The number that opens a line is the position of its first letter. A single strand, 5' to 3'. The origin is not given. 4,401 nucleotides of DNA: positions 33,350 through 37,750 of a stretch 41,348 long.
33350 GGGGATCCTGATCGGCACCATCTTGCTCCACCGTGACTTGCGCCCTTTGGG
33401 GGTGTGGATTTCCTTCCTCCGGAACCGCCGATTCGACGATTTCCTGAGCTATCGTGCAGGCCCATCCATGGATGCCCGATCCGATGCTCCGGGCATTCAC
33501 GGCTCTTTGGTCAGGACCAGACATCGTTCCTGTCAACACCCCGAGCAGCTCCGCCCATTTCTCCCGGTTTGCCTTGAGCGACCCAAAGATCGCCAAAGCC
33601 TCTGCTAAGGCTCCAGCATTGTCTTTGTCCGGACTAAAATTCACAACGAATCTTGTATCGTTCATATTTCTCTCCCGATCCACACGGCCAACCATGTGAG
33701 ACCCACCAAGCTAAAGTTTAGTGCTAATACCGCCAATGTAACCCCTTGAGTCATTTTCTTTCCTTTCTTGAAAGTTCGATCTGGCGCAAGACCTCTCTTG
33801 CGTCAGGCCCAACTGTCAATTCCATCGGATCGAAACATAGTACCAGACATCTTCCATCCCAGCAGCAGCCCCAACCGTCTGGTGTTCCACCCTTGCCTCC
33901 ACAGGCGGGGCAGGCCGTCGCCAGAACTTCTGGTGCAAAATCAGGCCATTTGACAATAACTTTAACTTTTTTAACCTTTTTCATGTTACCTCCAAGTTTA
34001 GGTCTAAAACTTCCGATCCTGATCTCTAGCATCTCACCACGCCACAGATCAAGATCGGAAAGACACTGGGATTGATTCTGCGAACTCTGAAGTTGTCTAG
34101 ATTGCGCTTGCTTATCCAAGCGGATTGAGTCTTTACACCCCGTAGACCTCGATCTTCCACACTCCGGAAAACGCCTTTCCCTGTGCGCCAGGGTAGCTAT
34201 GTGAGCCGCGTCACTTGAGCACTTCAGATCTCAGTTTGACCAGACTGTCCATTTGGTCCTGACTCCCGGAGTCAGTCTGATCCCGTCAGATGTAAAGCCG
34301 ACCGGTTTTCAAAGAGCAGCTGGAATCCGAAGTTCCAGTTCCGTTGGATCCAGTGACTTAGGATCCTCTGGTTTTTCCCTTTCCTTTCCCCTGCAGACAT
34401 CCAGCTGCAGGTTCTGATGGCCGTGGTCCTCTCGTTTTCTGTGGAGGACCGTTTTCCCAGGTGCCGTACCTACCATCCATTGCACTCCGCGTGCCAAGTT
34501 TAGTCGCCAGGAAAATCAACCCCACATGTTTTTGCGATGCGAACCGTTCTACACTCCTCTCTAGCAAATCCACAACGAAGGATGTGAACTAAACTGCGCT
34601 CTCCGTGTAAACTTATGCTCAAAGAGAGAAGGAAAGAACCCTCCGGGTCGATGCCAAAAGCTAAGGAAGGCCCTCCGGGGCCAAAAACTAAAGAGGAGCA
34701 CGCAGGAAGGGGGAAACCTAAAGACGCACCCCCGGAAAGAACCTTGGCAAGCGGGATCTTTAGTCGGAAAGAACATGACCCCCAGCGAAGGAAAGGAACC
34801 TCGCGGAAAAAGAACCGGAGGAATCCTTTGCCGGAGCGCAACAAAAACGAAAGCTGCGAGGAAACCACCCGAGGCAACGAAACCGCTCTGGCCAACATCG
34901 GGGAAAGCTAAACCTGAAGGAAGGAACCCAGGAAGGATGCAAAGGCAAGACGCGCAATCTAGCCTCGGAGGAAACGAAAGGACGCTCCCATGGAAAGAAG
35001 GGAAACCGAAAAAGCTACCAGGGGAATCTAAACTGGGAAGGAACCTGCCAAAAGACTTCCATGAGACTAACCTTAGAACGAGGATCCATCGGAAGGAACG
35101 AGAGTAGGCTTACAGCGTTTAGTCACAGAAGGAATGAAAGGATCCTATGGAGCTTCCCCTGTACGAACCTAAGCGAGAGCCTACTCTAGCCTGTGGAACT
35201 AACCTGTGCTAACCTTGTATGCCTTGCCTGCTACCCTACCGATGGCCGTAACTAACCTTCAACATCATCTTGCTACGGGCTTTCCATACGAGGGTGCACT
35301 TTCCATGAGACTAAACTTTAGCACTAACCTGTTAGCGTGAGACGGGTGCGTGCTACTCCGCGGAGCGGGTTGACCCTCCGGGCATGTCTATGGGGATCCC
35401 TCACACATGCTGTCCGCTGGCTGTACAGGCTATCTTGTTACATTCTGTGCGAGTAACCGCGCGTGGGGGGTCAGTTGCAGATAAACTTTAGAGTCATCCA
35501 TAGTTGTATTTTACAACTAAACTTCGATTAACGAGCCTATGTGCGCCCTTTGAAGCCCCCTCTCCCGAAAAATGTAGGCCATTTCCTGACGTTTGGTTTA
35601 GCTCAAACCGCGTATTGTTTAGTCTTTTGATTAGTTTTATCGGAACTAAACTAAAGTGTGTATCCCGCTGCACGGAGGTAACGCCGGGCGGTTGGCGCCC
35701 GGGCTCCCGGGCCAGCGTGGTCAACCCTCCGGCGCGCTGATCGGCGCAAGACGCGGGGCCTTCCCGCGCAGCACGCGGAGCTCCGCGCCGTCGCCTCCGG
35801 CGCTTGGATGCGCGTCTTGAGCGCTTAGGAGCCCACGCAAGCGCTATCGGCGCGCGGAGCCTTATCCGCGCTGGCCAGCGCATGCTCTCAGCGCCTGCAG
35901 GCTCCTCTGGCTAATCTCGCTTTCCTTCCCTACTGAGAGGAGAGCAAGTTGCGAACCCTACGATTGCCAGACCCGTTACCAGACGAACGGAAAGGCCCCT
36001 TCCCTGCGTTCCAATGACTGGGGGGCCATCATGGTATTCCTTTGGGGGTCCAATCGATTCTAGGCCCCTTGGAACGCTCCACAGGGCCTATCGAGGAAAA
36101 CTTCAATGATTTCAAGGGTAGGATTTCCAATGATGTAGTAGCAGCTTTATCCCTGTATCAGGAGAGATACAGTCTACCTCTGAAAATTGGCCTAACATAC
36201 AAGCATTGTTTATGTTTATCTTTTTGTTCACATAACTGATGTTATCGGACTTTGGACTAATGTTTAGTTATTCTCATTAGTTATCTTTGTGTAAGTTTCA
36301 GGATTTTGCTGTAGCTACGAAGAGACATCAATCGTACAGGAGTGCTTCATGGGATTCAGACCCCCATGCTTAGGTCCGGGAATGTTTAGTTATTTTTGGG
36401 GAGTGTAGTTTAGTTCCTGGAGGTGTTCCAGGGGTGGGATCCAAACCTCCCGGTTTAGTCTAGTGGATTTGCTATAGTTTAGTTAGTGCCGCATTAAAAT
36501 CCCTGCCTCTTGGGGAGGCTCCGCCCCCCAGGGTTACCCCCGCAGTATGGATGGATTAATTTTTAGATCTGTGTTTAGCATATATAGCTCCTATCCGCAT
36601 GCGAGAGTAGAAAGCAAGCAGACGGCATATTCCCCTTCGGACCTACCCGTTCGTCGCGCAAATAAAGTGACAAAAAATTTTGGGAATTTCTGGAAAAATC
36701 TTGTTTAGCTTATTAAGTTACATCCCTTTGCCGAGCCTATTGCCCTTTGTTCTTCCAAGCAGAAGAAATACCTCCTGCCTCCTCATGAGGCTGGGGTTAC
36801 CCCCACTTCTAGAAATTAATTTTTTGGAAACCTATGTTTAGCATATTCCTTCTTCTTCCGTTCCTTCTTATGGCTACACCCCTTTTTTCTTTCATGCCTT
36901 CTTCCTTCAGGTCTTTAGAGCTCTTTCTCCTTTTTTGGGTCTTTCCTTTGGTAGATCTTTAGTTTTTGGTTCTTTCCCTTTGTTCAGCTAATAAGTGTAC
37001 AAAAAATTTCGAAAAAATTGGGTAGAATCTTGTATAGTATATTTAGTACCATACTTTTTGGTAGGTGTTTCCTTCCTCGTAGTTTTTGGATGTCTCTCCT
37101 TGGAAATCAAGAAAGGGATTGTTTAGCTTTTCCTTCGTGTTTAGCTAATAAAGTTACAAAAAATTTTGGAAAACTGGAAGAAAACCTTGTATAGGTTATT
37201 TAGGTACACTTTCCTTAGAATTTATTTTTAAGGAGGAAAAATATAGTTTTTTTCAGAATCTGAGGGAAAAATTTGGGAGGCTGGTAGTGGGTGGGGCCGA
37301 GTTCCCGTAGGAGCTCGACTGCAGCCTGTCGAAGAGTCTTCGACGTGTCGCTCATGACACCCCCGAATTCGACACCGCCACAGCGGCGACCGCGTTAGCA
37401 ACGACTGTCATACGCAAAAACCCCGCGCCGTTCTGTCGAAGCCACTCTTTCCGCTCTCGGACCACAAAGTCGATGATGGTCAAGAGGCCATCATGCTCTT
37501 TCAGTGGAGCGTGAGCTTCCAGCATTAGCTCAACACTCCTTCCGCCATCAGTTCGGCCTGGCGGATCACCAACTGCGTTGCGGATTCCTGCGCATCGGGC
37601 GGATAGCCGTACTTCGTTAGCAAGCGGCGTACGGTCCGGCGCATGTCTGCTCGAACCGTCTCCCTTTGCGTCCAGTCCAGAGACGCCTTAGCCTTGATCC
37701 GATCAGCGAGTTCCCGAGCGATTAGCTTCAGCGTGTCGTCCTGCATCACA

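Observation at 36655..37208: Three copies of a ~70-bp repeat, each ending in a TTGTAT-type element, inside the iteron field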

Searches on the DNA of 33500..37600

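Call 24: search_rna_families(source=window, start=33500, end=37600, threshold=evalue, max_evalue=5)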
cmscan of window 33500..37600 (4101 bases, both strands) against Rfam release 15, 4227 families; matches with E-value up to 5: 1.
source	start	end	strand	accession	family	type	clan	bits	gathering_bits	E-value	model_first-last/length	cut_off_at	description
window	33768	33819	-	RF03330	mir-750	Gene; miRNA;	-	24.5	60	0.028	14-67/80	no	mir-750 microRNA precursor family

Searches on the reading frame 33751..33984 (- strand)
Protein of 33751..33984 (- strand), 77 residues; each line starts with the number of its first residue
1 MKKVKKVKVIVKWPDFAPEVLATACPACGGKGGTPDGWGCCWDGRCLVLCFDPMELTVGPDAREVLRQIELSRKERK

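Call 53: search_protein_families(library=phrogs, proteins=[window:33751-33984:-], max_evalue=0.01)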
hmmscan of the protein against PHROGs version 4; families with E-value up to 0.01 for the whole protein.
window:33751-33984:- (77 aa): 2 families
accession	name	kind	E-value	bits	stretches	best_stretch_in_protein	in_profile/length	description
phrog_12613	-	unknown function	0.0073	17.6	1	15-46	17-48/56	-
phrog_17149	-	unknown function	0.0075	17.5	1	20-44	40-64/76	-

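Call 54: search_protein_families(library=pfam, proteins=[window:33751-33984:-], max_evalue=0.01)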
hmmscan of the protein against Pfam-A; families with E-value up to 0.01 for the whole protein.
window:33751-33984:- (77 aa): 0 families

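Call 55: find_encoding_contigs(protein=window:33751-33984:-, flank=10000, max_places=6)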
Protein window:33751-33984:- (77 aa): 1 contig read that carries it; 1 place shown.
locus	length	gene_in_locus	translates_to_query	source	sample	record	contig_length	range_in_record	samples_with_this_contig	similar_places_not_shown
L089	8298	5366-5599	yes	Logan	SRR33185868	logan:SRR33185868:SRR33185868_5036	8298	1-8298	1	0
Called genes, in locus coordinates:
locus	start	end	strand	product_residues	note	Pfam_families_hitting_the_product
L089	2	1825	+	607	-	?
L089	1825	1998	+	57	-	-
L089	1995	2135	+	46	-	-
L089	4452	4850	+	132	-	-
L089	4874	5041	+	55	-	-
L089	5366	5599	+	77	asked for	-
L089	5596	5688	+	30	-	-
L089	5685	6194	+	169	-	-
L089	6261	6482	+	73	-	-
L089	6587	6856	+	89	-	-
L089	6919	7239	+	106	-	-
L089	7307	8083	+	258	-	-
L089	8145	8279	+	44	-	-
